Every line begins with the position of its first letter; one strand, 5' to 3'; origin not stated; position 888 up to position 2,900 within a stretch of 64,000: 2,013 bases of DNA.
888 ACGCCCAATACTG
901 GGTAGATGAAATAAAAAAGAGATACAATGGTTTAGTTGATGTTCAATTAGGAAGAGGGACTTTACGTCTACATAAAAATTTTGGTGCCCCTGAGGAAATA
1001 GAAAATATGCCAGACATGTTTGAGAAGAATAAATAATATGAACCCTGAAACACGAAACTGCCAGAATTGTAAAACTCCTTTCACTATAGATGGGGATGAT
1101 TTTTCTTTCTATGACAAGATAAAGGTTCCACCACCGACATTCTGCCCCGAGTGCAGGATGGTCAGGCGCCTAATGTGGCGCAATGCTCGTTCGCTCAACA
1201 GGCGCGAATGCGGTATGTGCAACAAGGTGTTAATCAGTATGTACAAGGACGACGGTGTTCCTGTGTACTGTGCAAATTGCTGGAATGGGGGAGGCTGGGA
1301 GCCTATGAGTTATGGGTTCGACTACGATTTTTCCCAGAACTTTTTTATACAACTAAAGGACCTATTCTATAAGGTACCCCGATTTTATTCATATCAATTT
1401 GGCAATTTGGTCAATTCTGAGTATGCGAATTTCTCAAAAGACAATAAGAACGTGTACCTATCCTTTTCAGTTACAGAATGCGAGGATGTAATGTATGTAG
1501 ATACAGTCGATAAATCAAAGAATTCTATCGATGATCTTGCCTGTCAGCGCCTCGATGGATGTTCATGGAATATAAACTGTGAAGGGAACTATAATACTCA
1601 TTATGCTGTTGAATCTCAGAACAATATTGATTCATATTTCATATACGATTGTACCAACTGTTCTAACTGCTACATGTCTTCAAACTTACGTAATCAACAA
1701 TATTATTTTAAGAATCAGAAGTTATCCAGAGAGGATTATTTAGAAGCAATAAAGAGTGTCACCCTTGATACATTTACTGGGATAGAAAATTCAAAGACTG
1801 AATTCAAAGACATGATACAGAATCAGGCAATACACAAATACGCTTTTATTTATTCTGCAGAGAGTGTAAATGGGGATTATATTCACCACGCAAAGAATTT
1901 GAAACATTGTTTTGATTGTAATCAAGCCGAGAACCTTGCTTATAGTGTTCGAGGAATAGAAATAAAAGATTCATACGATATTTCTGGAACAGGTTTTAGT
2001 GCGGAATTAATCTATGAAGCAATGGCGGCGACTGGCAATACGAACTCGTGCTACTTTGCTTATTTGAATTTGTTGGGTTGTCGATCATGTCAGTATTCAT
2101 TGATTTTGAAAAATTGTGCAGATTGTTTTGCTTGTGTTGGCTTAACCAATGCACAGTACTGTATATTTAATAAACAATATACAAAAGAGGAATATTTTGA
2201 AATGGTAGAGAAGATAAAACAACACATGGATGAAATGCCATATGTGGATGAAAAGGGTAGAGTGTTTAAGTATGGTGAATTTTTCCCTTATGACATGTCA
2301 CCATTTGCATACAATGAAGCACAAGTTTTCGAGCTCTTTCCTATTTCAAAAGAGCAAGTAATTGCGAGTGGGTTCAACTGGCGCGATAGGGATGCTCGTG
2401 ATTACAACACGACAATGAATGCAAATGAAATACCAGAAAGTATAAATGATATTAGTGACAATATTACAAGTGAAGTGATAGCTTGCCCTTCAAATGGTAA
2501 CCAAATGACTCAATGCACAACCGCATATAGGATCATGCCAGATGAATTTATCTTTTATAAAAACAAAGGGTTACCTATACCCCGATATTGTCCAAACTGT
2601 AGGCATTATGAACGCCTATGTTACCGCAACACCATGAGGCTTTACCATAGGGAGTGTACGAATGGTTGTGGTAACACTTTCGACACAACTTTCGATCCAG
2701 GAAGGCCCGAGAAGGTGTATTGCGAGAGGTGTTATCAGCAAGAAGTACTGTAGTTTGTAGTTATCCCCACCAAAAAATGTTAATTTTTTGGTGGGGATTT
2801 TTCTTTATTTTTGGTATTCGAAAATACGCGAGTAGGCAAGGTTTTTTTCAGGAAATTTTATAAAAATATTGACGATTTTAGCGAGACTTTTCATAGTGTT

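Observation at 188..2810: Two-gene operon of unknown function: SAM-methyltransferase-like protein plus a 572-aa cysteine-rich protein with duplicated terminal zinc ribbons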

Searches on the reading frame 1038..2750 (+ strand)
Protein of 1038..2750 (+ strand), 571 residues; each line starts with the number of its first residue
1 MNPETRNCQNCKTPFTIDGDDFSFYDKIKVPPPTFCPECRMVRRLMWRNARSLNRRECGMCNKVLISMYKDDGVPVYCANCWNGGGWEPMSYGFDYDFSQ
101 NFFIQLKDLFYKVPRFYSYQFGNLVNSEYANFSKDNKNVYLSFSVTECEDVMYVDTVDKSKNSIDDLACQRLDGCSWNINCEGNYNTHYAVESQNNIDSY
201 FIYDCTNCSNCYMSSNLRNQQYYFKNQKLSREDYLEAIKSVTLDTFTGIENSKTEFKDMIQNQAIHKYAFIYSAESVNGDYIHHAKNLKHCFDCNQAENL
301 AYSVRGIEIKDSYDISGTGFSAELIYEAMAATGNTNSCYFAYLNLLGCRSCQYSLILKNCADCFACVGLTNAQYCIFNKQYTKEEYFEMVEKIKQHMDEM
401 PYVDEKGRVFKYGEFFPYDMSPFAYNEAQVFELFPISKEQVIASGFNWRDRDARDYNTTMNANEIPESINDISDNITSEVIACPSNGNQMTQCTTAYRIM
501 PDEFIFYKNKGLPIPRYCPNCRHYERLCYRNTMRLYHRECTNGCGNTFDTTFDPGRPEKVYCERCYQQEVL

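Call 4: search_protein_families(library=pfam, proteins=[window:1038-2750:+], max_evalue=1)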
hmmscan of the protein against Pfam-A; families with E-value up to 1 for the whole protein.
window:1038-2750:+ (571 aa): 5 families
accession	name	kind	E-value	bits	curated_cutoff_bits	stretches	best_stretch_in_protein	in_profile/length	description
PF23477.1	zf_Tbcl_2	-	0.007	16.5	27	1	539-569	7-36/37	Probable treble clef zinc finger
PF09606.15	Med15_N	-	0.083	13.1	24.1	1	376-401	40-65/72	ARC105/Med15 mediator subunit N-terminal KIX domain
PF10043.14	DUF2279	-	0.092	13.9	28.6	0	266-338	19-87/91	Predicted periplasmic lipoprotein (DUF2279)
PF10437.14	Lip_prot_lig_C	-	0.15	12.5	24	1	191-260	17-85/85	Bacterial lipoate protein ligase C-terminus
PF09373.15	PMBR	-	0.19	12.3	24.9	0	226-241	2-17/33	Pseudomurein-binding repeat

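Call 8: find_homologous_proteins(query=window:1038-2750:+)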
Query window:1038-2750:+ (571 aa): 5992 proteins with E <= 0.001 among 8000 candidates; the best 120 are listed.
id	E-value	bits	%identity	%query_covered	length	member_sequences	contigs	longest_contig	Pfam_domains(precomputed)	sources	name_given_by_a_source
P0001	0.0e+0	1364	100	100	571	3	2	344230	-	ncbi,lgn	-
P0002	2.0e-278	943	67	99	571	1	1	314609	-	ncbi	-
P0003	6.9e-267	905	64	100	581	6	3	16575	-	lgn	-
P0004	8.0e-267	904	64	100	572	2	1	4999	-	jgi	jgi:hypothetical protein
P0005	1.1e-265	901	65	100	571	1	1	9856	-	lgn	-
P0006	2.8e-260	883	62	100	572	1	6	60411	-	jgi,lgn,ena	-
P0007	2.1e-259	880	63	100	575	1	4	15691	-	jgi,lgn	-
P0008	6.0e-259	878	63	100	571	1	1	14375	-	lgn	-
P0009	3.8e-255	866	61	99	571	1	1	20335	-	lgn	-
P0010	3.3e-254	863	62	99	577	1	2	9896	-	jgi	jgi:hypothetical protein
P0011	3.8e-254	863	62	100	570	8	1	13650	-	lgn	-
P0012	7.1e-254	862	62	99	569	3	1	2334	-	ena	-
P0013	7.3e-254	862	62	99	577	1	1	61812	-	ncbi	-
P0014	3.0e-253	860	61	100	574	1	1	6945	-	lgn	-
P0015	4.5e-253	859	62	100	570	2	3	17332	-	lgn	-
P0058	9.6e-234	795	59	99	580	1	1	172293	-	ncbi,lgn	-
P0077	1.1e-225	769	56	99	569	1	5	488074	-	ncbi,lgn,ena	-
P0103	2.1e-214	731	55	100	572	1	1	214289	-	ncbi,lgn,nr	ncbi:hypothetical protein HY311_00800 [Candidatus Nomurabacteria bacterium]|nr:hypothetical protein 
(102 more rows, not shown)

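Call 9: search_solved_structures(query=window:1038-2750:+, max_evalue=10)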
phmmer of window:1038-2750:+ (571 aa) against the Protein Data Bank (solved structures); distinct sequences matched with E-value up to 10: 2.
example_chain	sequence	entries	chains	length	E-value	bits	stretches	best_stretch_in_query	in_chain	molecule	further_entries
1j2o_A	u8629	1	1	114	0.23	12.9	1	181-236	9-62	Fusion of Rhombotin-2 and LIM domain-binding protein 1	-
8tzu_D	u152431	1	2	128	1.4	10.3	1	67-92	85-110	WNb 293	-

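Call 17: find_encoding_contigs(protein=P0001, flank=10000, max_places=3)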
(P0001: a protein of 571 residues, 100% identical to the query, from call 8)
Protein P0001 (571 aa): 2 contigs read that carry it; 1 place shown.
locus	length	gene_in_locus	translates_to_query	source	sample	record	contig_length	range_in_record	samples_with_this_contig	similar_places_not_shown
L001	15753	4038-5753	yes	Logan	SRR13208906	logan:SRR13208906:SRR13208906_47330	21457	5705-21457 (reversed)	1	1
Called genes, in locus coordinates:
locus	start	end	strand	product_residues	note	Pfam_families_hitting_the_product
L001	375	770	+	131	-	PF08570:DUF1761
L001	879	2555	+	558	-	-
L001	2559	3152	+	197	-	-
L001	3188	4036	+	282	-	-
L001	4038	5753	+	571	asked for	-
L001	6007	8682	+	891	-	PF03477:ATP-cone, PF00317:Ribonuc_red_lgN, PF02867:Ribonuc_red_lgC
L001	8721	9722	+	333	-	PF00268:Ribonuc_red_sm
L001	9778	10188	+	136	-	-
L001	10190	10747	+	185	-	PF02600:DsbB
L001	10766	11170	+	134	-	PF03091:CutA1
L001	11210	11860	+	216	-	PF01966:HD (weak)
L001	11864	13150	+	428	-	PF00364:Biotin_lipoyl (faint), PF25881:HH_YBHG, PF25954:Beta-barrel_RND_2 (weak), PF25990:Beta-barrel_YknX (weak), PF25975:CzcB_C (weak)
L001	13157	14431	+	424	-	PF02687:FtsX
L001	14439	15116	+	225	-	PF00005:ABC_tran, PF02463:SMC_N (faint)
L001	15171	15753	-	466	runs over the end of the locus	PF01979:Amidohydro_1, PF12890:DHOase (weak), PF07969:Amidohydro_3 (weak)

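Call 18: find_encoding_contigs(protein=P0002, flank=8000, max_places=2)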
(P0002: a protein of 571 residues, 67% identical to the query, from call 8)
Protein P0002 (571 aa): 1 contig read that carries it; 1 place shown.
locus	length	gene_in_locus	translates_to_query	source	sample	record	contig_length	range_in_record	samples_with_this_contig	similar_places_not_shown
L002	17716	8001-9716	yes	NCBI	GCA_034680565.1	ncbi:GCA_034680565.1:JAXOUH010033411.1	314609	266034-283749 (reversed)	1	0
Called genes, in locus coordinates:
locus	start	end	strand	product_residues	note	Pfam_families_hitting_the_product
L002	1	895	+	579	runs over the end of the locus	PF01807:Zn_ribbon_DnaG, PF08275:DNAG_N, PF01751:Toprim (weak), PF13155:Toprim_2, PF13662:Toprim_4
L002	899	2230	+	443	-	PF03979:Sigma70_r1_1, PF00140:Sigma70_r1_2, PF04542:Sigma70_r2, PF04539:Sigma70_r3, PF04545:Sigma70_r4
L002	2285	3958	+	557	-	-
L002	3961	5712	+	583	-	-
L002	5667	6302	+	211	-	-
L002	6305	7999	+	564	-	PF13451:zf_Tbcl (faint)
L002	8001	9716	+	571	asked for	-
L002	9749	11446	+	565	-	-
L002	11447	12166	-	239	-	PF13462:Thioredoxin_4, PF01323:DSBA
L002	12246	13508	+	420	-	PF13506:Glyco_transf_21, PF03142:Chitin_synth_2 (faint), PF00535:Glycos_transf_2, PF10111:Glyco_tranf_2_2 (weak), PF13641:Glyco_tranf_2_3, PF13632:Glyco_trans_2_3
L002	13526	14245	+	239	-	-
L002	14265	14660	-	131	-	-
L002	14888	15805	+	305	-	-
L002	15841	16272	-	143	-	-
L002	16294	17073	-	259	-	PF00889:EF_TS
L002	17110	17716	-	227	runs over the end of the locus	PF00318:Ribosomal_S2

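Call 20: search_protein_representatives(protein=window:1038-2750:+)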
Query: 571 residues. Proteins with E-value up to 0.001 (for the whole library): 3530; up to 1e-10: 2584; up to 1e-30: 1306. The best 150 are listed.
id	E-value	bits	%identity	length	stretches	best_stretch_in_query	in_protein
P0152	8.0e-156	536.2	44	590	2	1-541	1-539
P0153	5.8e-155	533.4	44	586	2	1-541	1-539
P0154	1.9e-151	521.7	45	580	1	1-570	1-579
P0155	9.1e-150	516.2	44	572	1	4-570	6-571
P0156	3.9e-147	507.5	44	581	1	2-570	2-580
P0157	4.4e-146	504.0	44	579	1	4-570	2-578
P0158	2.8e-144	498.1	43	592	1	1-570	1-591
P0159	1.3e-141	489.3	41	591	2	1-541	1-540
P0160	1.3e-141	489.3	43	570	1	1-571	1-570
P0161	5.4e-139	480.6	43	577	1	8-570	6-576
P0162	7.1e-138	476.9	42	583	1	1-570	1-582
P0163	1.2e-137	476.2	41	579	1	1-571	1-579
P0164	3.4e-137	474.7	43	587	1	4-570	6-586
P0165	3.6e-137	474.6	43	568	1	2-570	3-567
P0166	5.4e-137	474.0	42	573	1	4-570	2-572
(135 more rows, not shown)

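Call 22: predict_structure(alignment_id=A1)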
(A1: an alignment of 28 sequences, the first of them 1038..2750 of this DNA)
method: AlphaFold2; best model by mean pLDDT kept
length: 571 residues; sequences in the alignment: 28
mean_pLDDT: 56.0   pTM: 0.38
mean pLDDT of the five models: 56.0, 54.6, 53.4, 53.3, 49.4
residues with pLDDT >= 90: 19; 70-90: 179; 50-70: 143; < 50: 230
segments of 3 or more residues with pLDDT < 50: 41-53, 119-220, 264-339, 341-348, 424-436, 445-447, 529-535
pLDDT, mean of each block of 10 residues (from residue 1): 69 72 66 63 38 69 73 81 78 89 86 67 24 23 23 24 25 37 33 31 31 40 65 79 82 67 37 23 22 23 23 25 28 41 46 53 60 77 88 88 71 64 39 44 51 67 90 89 78 74 72 78 56 57 73 59 63 36
secondary structure, 60 per line:
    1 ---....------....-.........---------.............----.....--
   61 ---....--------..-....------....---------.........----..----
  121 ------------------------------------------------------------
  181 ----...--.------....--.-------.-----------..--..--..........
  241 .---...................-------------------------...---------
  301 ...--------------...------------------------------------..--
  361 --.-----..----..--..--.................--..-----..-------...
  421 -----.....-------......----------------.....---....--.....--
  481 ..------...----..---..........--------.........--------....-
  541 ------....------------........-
elements in order: E4-7 E14-17 H19-27 H37-49 E54-58 E64-67 H79-82 H89-92 H102-110 H197-200 H231-241 H246-263 E301-303 E318-320 H383-399 H426-430 H438-443 H474-478 H501-510 H519-527 E536-539 E547-550 H563-570

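Call 25: find_homologous_proteins(query=A2)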
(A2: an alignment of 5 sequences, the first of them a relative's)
Query A2 (5 sequences) (558 aa, profile of the alignment): 3271 proteins with E <= 0.001 among 6881 candidates; the best 120 are listed.
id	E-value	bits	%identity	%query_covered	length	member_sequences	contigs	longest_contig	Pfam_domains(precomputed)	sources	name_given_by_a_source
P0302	2.0e-273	927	63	99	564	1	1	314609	PF13451.13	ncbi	-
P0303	1.4e-267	907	93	99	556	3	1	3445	-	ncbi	-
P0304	2.9e-260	883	81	99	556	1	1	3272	-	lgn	-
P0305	2.2e-257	874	78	99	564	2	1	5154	-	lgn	-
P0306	4.4e-257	873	80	99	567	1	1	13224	PF23477.2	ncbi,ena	-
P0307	7.2e-257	872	80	99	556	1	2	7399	-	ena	-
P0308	2.4e-256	870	66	99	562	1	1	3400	-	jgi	jgi:hypothetical protein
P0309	8.0e-254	862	68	100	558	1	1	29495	-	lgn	-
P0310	1.8e-250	851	69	99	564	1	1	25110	-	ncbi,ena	-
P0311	1.5e-246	838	62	99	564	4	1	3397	-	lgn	-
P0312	3.0e-246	837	63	99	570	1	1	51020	-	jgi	-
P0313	1.7e-245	834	67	99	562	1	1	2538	PF13451.13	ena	-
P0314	3.2e-245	833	68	99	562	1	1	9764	PF13451.13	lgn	-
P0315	5.1e-245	833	63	99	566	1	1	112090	-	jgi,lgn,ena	-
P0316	1.0e-244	832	67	99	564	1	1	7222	-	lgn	-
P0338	5.0e-241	820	66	99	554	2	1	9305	PF13451.13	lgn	-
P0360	1.6e-238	811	62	100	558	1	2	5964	PF23477.2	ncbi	-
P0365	2.8e-238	811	61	100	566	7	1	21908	PF23477.2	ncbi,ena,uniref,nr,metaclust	ncbi:MAG: hypothetical protein UW07_C0003G0022 [Candidatus Nomurabacteria bacterium GW2011_GWF2_43_8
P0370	4.6e-238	810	61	100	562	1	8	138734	PF23477.2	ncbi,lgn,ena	-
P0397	2.8e-236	804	61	100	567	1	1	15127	PF13451.13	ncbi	-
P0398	3.3e-236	804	56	100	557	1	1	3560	PF23477.2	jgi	jgi:hypothetical protein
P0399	3.7e-236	804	61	99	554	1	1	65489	PF23477.2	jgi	jgi:hypothetical protein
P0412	3.9e-235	800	58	100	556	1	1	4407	PF23477.2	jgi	jgi:hypothetical protein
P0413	4.6e-235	800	57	100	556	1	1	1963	PF23477.2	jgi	jgi:hypothetical protein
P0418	5.7e-235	800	60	99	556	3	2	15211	PF23477.2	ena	-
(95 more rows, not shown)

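Call 28: search_protein_families(library=ncbifam, proteins=[window:1038-2750:+, L001:2559-3149:+, L001:879-2552:+], max_evalue=1)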
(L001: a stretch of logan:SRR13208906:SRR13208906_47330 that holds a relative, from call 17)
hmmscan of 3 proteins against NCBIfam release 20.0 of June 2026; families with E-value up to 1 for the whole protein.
window:1038-2750:+ (571 aa): 1 family
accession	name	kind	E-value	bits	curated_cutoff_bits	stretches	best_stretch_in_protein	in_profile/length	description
NF002384.0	PRK01395.1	equivalog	0.0094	16.1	114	0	231-278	11-56/104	V-type ATP synthase subunit F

L001:2559-3149:+ (197 aa): 1 family
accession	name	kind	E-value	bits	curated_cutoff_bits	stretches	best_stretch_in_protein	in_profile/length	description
NF046085.1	XrtY_assoc_Gly1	equivalog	0.02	13.7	400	1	50-150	225-322/387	XrtY-associated glycosyltransferase XYAG1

L001:879-2552:+ (558 aa): 3 families
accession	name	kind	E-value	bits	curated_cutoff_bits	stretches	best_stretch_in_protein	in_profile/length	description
TIGR04272.1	cxxc_cxxc_Mbark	domain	0.001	18.7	36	1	530-555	10-35/37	CxxC-x17-CxxC domain-containing protein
NF040527.2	blaOXA-5_like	exception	0.15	11.7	574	1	119-157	40-78/267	OXA-5 family class D beta-lactamase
NF011482.0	PRK14892.1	equivalog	0.19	11.7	109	1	59-116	23-80/101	putative transcription elongation factor Elf1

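Call 29: search_protein_families(library=pfam, proteins=[L001:2559-3149:+, L001:879-2552:+, L002:3961-5709:+, L002:9749-11443:+, L002:2285-3955:+], max_evalue=1)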
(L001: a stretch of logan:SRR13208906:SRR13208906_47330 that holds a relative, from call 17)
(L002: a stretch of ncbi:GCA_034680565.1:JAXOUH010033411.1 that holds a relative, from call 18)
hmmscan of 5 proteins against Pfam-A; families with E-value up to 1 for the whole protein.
L001:2559-3149:+ (197 aa): 1 family
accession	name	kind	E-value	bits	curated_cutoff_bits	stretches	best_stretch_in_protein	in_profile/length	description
PF14532.12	Sigma54_activ_2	-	0.01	16.5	25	1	17-87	19-86/138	Sigma-54 interaction domain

L001:879-2552:+ (558 aa): 8 families
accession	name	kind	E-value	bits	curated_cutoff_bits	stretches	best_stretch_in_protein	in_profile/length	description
PF13451.12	zf_Tbcl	-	0.0014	19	24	2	474-512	5-44/48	Probable treble clef domain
PF09606.15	Med15_N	-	0.0023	18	24.1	1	374-401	37-64/72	ARC105/Med15 mediator subunit N-terminal KIX domain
PF23477.1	zf_Tbcl_2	-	0.0037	17.4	27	1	530-556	10-36/37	Probable treble clef zinc finger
PF21258.2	Glyco_hydro_120_ins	-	0.08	13.8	27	1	152-194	29-71/121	Glycoside hydrolase 120, insertion domain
PF00036.39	EF-hand_1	-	0.13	12.3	25.4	0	470-490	2-22/29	EF hand domain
PF13405.12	EF-hand_6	-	0.17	12.1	25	0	470-490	2-22/30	EF-hand domain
PF13499.12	EF-hand_7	-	0.4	11.5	30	0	463-491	35-63/67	EF-hand domain pair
PF24441.1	DUF7560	-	0.43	10.8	27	1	503-526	7-30/44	Family of unknown function (DUF7560)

L002:3961-5709:+ (583 aa): 1 family
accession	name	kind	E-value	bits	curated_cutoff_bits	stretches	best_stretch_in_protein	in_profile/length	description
PF23477.1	zf_Tbcl_2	-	2.9e-05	24.1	27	1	548-581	3-36/37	Probable treble clef zinc finger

L002:9749-11443:+ (565 aa): 1 family
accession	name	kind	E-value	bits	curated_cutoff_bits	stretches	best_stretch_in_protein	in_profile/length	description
PF13451.12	zf_Tbcl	-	0.00085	19.7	24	1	3-40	6-44/48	Probable treble clef domain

L002:2285-3955:+ (557 aa): 3 families
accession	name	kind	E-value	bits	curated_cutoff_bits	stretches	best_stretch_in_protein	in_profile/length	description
PF23477.1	zf_Tbcl_2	-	0.015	15.4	27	2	526-555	7-36/37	Probable treble clef zinc finger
PF13451.12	zf_Tbcl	-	0.035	14.5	24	2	8-43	6-42/48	Probable treble clef domain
PF03966.22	Trm112p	-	0.36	11.2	22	0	468-487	19-38/40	Trm112p-like protein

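Call 30: find_encoding_contigs(protein=P0077, flank=10000, max_places=1)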
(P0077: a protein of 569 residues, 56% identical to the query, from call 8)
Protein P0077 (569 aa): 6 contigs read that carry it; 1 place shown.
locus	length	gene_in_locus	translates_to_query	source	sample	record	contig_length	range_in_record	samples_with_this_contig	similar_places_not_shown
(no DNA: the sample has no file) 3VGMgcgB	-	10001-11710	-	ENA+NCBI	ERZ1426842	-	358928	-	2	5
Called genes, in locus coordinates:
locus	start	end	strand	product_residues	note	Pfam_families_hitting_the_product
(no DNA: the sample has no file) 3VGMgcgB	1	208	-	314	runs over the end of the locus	PF01149:Fapy_DNA_glyco, PF06831:H2TH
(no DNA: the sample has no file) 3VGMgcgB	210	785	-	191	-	PF01330:RuvA_N, PF00633:HHH (faint), PF14520:HHH_5, PF07499:RuvA_C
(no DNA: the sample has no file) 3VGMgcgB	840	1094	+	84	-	PF01649:Ribosomal_S20p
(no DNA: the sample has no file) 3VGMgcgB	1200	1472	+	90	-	-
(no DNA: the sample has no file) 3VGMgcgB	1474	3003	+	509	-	PF03321:GH3, PF23571:GH3_M, PF23572:GH3_C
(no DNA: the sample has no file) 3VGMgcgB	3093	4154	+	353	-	PF25919:BSH_CusB (faint), PF00364:Biotin_lipoyl (faint), PF25917:BSH_RND (weak), PF25973:BSH_CzcB (faint), PF25984:BSH_YknX (weak), PF25881:HH_YBHG (faint)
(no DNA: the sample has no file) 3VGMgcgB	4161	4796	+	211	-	PF25990:Beta-barrel_YknX (weak)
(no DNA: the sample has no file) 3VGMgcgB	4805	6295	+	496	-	PF13347:MFS_2 (weak), PF07690:MFS_1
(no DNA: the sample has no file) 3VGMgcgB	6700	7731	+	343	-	PF13091:PLDc_2, PF00614:PLDc (faint), PF13091:PLDc_2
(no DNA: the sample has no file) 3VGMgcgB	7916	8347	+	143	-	-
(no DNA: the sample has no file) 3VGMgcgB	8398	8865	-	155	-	-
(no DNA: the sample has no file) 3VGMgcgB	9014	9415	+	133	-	PF18914:DUF5666 (weak)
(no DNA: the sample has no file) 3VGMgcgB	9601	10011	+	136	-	PF03652:RuvX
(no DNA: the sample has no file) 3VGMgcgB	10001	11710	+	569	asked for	-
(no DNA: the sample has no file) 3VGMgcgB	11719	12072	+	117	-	PF01588:tRNA_bind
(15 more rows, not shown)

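Call 31: find_encoding_contigs(protein=P0103, flank=10000, max_places=1)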
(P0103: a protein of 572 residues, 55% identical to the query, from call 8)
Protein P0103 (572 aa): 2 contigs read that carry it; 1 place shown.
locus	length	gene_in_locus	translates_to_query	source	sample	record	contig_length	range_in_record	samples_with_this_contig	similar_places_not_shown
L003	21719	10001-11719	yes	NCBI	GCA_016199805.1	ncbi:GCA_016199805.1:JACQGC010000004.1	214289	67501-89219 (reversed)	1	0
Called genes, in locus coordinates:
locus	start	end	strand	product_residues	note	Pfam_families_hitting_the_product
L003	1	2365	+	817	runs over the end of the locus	PF02739:5_3_exonuc_N, PF01367:5_3_exonuc, PF00476:DNA_pol_A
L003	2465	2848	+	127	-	PF04191:PEMT (weak)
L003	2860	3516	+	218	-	-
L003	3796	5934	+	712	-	PF00270:DEAD (faint), PF04851:ResIII, PF17757:UvrB_inter, PF27431:UvrB_3rd, PF00271:Helicase_C, PF12344:UvrB, PF02151:UVR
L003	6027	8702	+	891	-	PF00005:ABC_tran (faint), PF02463:SMC_N (faint), PF13191:AAA_16 (faint), PF13555:AAA_29 (faint), PF20703:nSTAND1 (faint), PF20720:nSTAND3 (faint), PF13304:AAA_21 (faint), PF17760:UvrA_inter, +1 more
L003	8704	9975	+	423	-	PF01541:GIY-YIG (weak), PF08459:UvrC_RNaseH_dom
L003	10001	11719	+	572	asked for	-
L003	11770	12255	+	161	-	PF00588:SpoU_methylase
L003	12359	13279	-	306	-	PF01149:Fapy_DNA_glyco, PF06831:H2TH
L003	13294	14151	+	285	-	PF01520:Amidase_3 (weak)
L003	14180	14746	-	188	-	PF01330:RuvA_N, PF00633:HHH (faint), PF14520:HHH_5, PF07499:RuvA_C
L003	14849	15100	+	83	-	PF01649:Ribosomal_S20p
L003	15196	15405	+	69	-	-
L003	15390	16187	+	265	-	PF13175:AAA_15 (faint), PF00005:ABC_tran, PF13304:AAA_21 (weak)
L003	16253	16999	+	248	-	PF01061:ABC2_membrane, PF12698:ABC2_membrane_3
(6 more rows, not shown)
